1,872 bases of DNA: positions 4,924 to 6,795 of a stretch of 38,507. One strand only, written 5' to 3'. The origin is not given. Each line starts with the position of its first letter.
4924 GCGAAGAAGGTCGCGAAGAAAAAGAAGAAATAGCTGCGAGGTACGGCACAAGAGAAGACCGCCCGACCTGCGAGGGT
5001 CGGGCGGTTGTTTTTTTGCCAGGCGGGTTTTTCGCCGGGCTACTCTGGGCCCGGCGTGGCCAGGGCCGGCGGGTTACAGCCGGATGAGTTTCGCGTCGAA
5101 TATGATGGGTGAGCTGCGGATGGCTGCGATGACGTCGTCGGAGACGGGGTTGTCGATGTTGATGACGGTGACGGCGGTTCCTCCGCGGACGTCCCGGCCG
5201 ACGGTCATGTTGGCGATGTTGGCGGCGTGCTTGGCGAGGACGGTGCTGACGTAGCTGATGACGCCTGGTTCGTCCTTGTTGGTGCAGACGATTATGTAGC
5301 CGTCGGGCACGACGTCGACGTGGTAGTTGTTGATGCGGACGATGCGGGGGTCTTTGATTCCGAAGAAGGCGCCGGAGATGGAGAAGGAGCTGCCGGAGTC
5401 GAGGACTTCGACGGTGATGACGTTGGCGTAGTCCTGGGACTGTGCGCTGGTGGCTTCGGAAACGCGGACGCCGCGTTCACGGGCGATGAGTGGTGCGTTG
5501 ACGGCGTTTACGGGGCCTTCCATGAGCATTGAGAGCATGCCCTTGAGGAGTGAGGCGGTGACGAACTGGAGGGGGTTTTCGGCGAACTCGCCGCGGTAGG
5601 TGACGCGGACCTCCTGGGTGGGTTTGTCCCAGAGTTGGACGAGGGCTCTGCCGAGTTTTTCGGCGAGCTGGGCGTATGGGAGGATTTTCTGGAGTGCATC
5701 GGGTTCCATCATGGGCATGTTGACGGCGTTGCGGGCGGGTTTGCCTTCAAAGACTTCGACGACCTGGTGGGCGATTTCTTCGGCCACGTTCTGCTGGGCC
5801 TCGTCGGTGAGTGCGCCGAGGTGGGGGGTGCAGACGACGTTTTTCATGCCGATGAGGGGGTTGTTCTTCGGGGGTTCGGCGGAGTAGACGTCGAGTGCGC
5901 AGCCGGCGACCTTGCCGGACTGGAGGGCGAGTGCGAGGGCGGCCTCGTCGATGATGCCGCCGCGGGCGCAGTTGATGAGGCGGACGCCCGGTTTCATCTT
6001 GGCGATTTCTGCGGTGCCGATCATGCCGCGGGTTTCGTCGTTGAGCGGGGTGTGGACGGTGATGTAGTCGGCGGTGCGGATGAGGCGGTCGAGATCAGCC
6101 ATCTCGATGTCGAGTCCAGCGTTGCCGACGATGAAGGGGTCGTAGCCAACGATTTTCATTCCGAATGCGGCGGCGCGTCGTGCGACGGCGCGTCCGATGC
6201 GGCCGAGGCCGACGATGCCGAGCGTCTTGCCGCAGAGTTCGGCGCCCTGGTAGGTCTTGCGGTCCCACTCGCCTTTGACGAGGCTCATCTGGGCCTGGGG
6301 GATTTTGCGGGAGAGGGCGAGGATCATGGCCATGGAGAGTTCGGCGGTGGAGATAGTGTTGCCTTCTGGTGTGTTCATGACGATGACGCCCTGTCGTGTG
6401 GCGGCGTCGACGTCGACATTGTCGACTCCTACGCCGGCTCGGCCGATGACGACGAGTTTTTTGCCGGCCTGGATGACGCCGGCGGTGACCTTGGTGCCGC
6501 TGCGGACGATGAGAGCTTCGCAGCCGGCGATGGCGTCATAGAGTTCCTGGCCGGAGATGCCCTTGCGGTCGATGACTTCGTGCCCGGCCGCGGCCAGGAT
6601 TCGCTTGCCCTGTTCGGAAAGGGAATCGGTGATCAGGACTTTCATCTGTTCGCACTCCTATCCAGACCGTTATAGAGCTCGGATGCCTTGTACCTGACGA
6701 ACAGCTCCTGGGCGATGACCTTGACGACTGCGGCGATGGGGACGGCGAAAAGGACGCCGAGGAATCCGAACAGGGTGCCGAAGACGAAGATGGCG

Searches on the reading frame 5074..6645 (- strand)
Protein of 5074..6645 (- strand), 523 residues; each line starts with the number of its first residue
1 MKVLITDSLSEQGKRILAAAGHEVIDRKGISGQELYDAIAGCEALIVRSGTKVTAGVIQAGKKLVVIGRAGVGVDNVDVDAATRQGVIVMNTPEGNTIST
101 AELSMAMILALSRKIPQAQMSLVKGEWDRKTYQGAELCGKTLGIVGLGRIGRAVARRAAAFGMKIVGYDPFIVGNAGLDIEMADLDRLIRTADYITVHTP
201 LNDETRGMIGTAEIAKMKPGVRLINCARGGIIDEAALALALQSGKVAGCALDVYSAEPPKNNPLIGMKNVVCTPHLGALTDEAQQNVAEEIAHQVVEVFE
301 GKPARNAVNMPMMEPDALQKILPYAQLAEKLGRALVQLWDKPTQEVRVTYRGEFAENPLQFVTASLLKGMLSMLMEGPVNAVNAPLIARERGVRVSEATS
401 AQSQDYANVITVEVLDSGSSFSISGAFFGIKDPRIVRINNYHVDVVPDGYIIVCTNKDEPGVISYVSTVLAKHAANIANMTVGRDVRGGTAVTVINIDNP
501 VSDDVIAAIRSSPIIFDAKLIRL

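Call 79: list_cluster_members(proteins=[window:5074-6645:-, window:544-1458:-, window:30887-34477:-, window:13826-14794:-, window:21815-22402:-, window:21065-21451:-, window:20687-20938:-, window:20463-20690:-])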
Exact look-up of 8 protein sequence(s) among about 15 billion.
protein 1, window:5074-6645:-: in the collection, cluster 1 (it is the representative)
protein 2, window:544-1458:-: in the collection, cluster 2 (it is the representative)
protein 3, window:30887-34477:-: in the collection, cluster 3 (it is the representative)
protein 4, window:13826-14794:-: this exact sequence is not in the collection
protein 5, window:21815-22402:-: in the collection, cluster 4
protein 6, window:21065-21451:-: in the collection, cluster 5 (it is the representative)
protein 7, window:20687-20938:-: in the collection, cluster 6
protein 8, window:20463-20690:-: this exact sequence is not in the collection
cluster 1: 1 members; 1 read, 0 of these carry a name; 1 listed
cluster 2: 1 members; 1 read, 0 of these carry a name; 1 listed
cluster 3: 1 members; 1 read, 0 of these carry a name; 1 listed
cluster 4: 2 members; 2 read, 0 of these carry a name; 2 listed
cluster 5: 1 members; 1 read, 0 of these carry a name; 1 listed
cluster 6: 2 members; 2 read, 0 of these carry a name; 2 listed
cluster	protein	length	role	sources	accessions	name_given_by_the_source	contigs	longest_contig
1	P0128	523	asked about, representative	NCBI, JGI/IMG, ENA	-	-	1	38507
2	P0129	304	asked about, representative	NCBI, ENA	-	-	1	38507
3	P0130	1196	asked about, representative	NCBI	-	-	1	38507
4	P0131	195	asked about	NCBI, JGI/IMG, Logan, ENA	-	-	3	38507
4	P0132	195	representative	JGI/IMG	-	-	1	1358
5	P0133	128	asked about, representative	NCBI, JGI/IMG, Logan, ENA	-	-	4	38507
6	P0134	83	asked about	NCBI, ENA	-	-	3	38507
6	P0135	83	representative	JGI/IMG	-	-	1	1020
